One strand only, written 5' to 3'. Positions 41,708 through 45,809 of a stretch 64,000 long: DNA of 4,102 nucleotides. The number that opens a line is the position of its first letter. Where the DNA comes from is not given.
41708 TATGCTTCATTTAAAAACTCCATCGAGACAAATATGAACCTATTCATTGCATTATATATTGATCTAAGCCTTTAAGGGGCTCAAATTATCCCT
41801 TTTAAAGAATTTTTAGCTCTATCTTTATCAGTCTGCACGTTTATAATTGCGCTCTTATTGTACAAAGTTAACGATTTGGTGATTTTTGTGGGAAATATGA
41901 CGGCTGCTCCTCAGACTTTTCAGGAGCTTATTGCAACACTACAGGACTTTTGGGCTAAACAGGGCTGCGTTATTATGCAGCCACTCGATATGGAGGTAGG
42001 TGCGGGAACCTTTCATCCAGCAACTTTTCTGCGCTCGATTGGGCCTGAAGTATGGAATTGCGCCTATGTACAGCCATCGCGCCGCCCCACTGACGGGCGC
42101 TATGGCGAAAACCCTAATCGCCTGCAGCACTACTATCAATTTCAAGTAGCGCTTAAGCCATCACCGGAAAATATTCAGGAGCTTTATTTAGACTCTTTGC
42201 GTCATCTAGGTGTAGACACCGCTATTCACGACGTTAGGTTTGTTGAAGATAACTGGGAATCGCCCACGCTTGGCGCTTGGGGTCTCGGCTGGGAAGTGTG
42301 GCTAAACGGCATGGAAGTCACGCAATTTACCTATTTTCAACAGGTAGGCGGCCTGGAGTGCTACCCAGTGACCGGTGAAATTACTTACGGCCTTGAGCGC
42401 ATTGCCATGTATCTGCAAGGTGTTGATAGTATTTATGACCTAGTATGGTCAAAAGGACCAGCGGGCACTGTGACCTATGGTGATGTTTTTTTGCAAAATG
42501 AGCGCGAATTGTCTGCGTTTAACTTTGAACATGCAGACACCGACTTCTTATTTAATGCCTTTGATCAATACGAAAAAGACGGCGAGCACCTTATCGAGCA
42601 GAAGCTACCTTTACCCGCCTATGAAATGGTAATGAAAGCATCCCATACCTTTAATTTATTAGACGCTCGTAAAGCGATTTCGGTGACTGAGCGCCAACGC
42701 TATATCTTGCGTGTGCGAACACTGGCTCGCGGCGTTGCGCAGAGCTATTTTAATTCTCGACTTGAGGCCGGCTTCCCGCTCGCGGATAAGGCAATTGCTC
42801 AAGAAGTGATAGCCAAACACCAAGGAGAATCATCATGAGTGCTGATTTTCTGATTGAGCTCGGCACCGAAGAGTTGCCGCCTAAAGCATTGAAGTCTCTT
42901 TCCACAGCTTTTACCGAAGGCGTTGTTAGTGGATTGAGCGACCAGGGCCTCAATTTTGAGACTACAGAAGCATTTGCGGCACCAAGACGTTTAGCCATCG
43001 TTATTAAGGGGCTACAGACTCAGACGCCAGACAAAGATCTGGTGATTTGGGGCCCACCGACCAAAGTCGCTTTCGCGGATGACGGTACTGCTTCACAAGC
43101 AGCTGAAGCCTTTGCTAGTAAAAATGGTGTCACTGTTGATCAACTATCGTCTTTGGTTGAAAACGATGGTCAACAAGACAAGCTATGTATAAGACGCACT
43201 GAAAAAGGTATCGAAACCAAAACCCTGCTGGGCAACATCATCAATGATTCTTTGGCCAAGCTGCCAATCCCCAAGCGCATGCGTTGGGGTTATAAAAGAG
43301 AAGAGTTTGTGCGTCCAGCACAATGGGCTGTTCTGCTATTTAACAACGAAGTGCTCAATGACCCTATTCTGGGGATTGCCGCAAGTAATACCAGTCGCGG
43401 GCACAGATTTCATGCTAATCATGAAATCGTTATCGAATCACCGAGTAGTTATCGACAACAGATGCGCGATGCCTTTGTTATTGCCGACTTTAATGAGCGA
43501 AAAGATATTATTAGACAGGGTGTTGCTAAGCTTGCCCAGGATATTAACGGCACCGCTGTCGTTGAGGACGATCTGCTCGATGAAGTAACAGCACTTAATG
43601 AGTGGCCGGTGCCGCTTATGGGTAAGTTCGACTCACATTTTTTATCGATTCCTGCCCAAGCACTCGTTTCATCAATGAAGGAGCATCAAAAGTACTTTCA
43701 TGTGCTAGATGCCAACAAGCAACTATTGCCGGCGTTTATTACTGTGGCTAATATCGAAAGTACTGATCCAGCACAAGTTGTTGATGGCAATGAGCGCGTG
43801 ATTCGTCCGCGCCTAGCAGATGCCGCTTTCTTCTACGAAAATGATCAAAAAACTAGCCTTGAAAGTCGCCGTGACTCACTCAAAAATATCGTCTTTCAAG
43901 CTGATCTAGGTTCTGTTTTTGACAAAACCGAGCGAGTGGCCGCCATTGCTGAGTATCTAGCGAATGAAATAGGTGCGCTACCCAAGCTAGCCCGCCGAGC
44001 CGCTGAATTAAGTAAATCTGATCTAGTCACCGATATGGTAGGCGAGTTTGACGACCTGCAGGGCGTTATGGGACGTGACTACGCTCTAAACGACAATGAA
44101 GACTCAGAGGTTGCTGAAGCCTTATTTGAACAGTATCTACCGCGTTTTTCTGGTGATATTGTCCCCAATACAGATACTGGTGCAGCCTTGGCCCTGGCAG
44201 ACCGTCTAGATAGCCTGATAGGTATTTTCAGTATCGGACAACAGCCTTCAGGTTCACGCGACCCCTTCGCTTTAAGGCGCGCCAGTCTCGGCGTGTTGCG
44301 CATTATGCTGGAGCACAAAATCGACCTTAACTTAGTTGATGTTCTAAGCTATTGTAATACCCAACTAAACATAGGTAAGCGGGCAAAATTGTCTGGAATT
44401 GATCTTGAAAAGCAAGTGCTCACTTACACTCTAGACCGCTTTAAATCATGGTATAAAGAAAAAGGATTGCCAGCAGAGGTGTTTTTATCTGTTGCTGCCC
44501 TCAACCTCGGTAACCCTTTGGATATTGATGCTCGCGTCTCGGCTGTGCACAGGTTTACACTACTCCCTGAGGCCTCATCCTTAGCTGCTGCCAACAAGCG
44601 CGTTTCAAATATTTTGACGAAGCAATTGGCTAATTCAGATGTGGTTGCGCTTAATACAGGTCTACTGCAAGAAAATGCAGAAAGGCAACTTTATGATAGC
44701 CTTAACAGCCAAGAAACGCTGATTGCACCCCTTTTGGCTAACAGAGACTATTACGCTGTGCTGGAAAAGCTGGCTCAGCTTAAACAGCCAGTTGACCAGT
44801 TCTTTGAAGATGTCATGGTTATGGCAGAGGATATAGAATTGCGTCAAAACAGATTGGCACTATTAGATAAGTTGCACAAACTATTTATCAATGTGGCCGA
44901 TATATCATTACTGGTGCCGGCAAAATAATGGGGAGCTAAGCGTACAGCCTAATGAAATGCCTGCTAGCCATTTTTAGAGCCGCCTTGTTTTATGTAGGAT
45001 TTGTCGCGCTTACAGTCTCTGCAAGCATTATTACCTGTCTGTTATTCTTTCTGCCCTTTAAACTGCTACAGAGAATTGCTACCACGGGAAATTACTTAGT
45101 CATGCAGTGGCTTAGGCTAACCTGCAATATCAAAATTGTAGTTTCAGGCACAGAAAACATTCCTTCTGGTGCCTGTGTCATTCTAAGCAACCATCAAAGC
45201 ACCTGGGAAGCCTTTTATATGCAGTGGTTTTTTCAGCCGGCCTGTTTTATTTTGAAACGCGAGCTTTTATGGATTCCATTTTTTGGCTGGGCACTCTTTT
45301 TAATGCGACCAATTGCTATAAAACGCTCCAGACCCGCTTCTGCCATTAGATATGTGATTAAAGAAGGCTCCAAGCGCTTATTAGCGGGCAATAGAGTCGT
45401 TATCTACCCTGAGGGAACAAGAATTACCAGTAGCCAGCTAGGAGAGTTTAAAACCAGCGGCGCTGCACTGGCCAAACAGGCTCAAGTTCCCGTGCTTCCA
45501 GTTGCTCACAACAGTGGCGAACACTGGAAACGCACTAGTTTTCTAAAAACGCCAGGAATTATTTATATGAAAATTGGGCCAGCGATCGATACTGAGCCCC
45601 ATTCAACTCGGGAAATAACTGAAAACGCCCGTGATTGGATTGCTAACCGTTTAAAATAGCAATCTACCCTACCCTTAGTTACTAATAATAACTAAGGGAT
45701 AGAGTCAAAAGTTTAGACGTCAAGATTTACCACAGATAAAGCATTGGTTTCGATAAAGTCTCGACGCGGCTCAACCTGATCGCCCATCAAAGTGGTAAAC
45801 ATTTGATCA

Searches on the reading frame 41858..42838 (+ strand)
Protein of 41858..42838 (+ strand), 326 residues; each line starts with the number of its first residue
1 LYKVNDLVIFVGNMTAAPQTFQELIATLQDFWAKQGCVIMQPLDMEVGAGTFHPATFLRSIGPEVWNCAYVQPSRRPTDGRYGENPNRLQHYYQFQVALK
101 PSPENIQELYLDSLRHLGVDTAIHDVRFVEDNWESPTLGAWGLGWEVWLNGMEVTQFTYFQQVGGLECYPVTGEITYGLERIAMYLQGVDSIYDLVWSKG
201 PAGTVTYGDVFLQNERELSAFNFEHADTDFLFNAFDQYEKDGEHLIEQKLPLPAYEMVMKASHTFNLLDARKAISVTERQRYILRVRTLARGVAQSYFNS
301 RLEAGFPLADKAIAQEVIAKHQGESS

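Call 54: search_protein_families(library=ncbifam, proteins=[window:41858-42838:+], max_evalue=1e-10)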
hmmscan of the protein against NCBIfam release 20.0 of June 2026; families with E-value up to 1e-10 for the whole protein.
window:41858-42838:+ (326 aa): 3 families
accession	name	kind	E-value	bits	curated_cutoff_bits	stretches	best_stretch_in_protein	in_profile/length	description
TIGR00388.1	glyQ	equivalog_domain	1.8e-162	539.5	361.45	1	19-310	1-292/293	glycine--tRNA ligase subunit alpha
NF011499.0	PRK14908.1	equivalog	3.1e-156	522.4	1244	1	18-314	4-296/998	glycine--tRNA ligase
NF006827.1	PRK09348.1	equivalog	7.9e-153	507.6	369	1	20-298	1-275/276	glycine--tRNA ligase subunit alpha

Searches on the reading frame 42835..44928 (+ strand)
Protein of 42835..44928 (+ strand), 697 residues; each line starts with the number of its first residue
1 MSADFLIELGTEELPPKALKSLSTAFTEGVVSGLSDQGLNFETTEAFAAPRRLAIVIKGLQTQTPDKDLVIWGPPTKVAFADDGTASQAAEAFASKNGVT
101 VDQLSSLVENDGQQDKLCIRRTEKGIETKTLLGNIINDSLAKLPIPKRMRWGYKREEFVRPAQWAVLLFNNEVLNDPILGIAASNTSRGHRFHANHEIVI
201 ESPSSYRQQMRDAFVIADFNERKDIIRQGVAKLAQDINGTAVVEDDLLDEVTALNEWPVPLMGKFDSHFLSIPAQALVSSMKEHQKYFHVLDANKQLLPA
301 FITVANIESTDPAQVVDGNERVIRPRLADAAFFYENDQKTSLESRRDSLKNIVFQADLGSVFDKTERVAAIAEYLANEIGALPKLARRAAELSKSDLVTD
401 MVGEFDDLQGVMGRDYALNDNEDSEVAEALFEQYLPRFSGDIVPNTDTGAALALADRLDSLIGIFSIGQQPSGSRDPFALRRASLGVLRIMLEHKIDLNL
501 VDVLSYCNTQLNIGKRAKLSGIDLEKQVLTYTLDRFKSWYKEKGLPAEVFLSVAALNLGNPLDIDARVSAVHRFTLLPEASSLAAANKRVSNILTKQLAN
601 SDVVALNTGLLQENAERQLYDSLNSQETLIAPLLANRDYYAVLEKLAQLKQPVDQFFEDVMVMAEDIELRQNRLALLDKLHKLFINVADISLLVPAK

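Call 54: search_protein_families(library=ncbifam, proteins=[window:42835-44928:+], max_evalue=1e-10)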
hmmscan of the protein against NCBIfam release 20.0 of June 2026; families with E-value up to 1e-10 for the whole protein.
window:42835-44928:+ (697 aa): 2 families
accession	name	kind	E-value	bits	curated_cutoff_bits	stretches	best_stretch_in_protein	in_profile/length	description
TIGR00211.2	glyS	equivalog_domain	2.3e-248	826.2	300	1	4-693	1-684/684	glycine--tRNA ligase subunit beta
NF011499.0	PRK14908.1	equivalog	1.1e-163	547.1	1244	1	3-691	312-994/998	glycine--tRNA ligase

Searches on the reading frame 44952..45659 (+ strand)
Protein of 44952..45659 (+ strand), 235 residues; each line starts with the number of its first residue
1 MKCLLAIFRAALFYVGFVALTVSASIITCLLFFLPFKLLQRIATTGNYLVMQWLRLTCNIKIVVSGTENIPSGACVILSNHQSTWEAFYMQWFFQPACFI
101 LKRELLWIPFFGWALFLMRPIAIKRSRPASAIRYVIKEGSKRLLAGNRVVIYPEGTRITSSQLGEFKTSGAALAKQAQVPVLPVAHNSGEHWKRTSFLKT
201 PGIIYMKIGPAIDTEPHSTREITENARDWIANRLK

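Call 54: search_protein_families(library=ncbifam, proteins=[window:44952-45659:+], max_evalue=1e-10)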
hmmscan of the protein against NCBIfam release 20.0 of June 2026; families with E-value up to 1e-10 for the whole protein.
window:44952-45659:+ (235 aa): 4 families
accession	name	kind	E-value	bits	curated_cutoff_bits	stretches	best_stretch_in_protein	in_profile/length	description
TIGR00530.1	AGP_acyltrn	subfamily_domain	6.4e-27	93.9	102.95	1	60-185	2-128/130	1-acylglycerol-3-phosphate O-acyltransferase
NF006386.0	PRK08633.1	equivalog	3e-13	48.4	1221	1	30-184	406-549/1147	acyl-[ACP]--phospholipid O-acyltransferase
NF011593.0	PRK15018.1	equivalog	5.8e-13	49.1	501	1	12-224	9-216/245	1-acylglycerol-3-phosphate O-acyltransferase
NF052553.1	LyOrLpactfOlsABRUA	equivalog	4.1e-12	45.8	300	1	7-174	4-166/263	lyso-ornithine lipid O-acyltransferase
